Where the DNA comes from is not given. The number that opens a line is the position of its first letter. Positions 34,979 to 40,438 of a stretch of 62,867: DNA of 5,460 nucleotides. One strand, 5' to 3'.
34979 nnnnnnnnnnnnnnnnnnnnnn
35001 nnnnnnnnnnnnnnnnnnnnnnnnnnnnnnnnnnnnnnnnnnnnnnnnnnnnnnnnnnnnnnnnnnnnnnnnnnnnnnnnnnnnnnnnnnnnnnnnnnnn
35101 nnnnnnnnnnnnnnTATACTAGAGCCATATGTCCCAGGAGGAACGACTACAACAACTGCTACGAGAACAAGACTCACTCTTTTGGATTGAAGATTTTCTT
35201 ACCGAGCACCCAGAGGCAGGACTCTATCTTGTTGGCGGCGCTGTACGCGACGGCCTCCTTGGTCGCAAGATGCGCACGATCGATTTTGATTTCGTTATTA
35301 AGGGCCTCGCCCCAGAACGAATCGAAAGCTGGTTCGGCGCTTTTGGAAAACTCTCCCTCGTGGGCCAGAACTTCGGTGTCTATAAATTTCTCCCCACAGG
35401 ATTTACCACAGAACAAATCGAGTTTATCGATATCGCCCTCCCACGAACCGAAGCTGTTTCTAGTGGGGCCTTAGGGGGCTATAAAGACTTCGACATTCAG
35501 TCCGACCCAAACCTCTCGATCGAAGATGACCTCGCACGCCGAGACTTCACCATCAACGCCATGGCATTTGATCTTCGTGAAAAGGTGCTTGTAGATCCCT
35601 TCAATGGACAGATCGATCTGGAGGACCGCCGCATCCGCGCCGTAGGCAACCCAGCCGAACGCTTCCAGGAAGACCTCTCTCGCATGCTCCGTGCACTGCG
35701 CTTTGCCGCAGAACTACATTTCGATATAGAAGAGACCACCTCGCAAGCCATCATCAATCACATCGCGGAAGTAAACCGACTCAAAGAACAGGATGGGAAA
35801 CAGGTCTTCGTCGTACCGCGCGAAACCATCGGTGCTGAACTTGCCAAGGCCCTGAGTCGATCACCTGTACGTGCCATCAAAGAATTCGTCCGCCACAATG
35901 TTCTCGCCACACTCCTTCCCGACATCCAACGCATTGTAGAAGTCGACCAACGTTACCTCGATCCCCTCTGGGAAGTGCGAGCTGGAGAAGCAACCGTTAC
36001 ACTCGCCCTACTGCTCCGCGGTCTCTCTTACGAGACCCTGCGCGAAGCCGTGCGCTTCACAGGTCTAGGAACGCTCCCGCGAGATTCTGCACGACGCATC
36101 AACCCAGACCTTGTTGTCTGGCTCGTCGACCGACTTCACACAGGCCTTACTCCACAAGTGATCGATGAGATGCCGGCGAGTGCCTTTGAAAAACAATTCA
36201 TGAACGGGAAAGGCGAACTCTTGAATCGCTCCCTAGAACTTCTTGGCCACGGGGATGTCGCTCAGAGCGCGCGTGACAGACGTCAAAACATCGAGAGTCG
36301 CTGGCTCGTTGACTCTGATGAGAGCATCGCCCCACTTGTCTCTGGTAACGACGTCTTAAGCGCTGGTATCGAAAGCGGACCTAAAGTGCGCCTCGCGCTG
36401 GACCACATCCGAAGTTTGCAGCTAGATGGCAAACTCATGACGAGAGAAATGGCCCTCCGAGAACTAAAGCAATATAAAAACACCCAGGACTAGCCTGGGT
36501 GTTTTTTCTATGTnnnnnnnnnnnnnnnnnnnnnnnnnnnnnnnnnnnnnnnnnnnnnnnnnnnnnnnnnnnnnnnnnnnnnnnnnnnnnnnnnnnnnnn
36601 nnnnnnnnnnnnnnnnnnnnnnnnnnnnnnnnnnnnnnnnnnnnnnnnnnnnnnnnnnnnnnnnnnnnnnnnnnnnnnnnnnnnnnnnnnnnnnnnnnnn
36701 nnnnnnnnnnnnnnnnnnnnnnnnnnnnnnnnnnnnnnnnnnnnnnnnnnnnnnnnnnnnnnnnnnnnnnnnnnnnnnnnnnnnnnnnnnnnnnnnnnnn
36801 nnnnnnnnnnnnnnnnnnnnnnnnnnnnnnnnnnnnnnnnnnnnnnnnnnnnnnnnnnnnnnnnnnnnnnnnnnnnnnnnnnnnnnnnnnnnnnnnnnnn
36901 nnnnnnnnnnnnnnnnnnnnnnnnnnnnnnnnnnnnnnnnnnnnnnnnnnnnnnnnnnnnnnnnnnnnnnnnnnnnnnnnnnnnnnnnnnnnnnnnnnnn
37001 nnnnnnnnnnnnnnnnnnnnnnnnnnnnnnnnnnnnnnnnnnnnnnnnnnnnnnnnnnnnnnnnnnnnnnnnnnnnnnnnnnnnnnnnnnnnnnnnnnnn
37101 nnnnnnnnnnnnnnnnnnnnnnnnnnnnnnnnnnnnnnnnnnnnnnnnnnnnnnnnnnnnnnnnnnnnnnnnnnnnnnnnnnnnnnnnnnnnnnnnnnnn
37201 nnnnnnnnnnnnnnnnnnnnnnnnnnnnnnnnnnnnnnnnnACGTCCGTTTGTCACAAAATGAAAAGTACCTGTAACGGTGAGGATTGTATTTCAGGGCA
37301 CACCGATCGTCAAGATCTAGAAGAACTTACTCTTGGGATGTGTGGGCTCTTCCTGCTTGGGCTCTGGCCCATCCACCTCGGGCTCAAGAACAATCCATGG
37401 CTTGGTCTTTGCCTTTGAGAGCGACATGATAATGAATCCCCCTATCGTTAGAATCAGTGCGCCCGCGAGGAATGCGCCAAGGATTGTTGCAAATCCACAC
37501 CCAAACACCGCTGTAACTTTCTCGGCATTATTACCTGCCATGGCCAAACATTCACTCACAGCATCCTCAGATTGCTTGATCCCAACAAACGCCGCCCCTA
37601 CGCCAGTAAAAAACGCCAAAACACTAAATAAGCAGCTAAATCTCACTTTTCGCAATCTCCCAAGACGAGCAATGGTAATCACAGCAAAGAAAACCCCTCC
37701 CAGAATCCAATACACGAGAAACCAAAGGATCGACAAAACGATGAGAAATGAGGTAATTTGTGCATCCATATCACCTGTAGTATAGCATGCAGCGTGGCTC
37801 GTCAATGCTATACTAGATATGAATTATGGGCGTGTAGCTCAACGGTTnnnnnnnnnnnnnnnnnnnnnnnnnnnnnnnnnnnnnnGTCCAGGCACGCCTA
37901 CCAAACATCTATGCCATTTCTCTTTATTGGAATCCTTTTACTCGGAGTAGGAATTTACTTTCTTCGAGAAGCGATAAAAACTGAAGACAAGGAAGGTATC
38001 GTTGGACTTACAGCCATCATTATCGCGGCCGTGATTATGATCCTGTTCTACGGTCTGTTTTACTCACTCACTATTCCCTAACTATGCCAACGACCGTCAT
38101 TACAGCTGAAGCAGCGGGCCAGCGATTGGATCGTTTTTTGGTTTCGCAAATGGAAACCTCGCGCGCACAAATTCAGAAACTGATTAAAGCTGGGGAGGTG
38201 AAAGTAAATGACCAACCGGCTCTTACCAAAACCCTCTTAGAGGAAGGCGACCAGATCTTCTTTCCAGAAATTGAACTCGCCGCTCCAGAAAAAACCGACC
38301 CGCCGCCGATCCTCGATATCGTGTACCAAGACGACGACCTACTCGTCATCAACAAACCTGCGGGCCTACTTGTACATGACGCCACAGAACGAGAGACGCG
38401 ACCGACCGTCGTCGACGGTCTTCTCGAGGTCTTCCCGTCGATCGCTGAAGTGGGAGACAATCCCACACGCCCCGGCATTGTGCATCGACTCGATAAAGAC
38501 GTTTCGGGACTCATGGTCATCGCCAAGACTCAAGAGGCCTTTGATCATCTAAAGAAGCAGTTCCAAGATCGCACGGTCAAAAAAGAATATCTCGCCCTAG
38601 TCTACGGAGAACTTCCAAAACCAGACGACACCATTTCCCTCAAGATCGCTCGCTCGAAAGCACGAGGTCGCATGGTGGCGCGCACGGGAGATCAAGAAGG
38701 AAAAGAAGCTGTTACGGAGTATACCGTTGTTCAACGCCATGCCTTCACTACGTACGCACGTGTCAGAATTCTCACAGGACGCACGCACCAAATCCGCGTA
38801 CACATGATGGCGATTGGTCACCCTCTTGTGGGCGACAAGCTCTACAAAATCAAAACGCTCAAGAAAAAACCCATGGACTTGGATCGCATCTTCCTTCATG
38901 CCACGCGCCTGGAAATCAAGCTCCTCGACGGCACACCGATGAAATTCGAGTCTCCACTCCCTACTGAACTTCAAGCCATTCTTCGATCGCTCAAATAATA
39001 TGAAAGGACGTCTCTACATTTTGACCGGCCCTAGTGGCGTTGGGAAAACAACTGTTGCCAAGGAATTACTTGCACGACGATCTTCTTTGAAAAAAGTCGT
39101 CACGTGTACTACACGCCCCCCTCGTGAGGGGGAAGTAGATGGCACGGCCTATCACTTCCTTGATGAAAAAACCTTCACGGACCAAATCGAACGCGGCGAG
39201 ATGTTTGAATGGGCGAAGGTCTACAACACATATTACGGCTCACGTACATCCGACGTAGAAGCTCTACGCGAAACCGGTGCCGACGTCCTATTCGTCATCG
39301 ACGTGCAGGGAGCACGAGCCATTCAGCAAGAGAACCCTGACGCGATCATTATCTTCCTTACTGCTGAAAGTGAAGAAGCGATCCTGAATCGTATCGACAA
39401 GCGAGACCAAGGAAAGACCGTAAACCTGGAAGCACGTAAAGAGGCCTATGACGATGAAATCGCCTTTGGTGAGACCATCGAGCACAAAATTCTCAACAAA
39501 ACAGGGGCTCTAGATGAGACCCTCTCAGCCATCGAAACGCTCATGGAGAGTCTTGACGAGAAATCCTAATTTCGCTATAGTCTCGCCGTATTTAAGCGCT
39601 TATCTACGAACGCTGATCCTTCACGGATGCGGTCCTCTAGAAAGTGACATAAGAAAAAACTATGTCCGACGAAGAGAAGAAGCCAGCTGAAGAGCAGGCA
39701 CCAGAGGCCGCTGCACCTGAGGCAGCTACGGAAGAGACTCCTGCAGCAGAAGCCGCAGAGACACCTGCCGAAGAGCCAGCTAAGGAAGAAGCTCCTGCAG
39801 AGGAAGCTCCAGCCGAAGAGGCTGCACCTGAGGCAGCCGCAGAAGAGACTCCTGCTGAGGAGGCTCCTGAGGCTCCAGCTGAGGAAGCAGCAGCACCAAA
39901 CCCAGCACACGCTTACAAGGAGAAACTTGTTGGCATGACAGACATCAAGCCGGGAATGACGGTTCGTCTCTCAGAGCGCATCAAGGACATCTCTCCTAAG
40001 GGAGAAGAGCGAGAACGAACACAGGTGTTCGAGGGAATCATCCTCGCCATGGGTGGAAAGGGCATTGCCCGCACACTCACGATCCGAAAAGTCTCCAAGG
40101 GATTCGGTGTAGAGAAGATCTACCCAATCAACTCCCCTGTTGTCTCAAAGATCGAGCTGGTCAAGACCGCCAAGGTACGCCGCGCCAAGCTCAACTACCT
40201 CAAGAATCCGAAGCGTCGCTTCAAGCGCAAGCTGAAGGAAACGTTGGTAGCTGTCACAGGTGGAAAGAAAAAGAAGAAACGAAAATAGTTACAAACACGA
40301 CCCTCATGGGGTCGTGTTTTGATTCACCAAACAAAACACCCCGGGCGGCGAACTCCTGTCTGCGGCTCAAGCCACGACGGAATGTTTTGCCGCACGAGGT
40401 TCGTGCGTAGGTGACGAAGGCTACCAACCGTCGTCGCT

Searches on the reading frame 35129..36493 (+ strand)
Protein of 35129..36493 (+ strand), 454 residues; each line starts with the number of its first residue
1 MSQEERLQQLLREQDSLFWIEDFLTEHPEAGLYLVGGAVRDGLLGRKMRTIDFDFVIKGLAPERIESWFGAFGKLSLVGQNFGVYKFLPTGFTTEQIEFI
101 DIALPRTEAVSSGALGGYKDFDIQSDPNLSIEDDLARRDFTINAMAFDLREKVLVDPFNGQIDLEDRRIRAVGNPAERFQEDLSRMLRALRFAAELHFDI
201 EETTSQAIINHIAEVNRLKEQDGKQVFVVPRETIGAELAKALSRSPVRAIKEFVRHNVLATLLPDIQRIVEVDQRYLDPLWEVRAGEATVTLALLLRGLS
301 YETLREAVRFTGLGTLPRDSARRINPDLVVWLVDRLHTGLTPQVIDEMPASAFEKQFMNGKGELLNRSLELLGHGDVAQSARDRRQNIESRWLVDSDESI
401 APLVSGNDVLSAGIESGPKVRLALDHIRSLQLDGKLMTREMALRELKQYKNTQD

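Call 18: search_protein_families(library=pfam, proteins=[window:35129-36493:+], max_evalue=0.001)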
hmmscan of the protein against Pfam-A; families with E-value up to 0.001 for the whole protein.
window:35129-36493:+ (454 aa): 1 family
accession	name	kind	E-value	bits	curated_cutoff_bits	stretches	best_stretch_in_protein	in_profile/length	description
PF01743.26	PolyA_pol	-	1.1e-21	77.9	23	1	32-170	1-126/126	Poly A polymerase head domain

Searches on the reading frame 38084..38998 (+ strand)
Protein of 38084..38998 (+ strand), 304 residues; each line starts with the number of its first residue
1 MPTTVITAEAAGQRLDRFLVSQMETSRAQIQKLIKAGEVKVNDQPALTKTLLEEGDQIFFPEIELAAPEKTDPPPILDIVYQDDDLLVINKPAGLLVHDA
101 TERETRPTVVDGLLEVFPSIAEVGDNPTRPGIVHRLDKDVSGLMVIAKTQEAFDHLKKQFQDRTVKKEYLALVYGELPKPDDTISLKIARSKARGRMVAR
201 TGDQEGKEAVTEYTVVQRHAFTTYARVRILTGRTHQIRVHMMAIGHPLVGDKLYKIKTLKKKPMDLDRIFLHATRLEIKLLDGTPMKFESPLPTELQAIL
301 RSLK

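Call 18: search_protein_families(library=pfam, proteins=[window:38084-38998:+], max_evalue=0.001)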
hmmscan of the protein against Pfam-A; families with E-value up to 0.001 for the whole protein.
window:38084-38998:+ (304 aa): 2 families
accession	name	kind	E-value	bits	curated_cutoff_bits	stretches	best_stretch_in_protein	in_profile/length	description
PF00849.27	PseudoU_synth_2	-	2e-34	119.4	26.8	1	85-241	1-150/152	RNA pseudouridylate synthase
PF01479.30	S4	-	1.2e-09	38.2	22.8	1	13-58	1-48/48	S4 domain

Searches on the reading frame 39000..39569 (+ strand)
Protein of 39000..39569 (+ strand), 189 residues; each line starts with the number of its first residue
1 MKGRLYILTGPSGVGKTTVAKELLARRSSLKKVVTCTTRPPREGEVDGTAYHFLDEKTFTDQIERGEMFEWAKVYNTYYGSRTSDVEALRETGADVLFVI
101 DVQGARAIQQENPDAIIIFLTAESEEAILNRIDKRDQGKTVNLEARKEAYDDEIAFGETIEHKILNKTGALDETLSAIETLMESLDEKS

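Call 18: search_protein_families(library=pfam, proteins=[window:39000-39569:+], max_evalue=0.001)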
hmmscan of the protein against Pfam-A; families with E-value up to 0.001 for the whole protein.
window:39000-39569:+ (189 aa): 8 families
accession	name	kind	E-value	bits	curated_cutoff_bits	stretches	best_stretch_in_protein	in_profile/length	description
PF00625.27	Guanylate_kin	-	2.2e-36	125.7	25.2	1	3-184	2-181/182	Guanylate kinase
PF13238.12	AAA_18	-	7.7e-06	26.8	29.4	1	7-139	2-115/128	AAA domain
PF02223.23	Thymidylate_kin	-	2.7e-05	24.4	27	0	10-71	3-63/185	Thymidylate kinase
PF13401.12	AAA_22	-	5.7e-05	23.9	27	1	4-36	6-41/130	AAA domain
PF20720.3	nSTAND3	-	0.00011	22.3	27.2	1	4-32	18-47/155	Novel STAND NTPase 3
PF13191.12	AAA_16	-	0.00036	21.5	32.6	1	4-28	25-51/167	AAA ATPase domain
PF01926.29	MMR_HSR1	-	0.00044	20.8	21.9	0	8-105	4-86/113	50S ribosome-binding GTPase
PF13671.12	AAA_33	-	0.00096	19.9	27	0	5-27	1-23/143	AAA domain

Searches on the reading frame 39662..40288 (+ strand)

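Call 18: search_protein_families(library=pfam, proteins=[window:39662-40288:+], max_evalue=0.001)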
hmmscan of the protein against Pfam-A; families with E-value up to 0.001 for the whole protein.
window:39662-40288:+ (208 aa): 1 family
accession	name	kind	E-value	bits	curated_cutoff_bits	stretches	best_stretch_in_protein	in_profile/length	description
PF01245.26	Ribosomal_L19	-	2.7e-27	95.3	22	1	92-188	15-106/111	Ribosomal protein L19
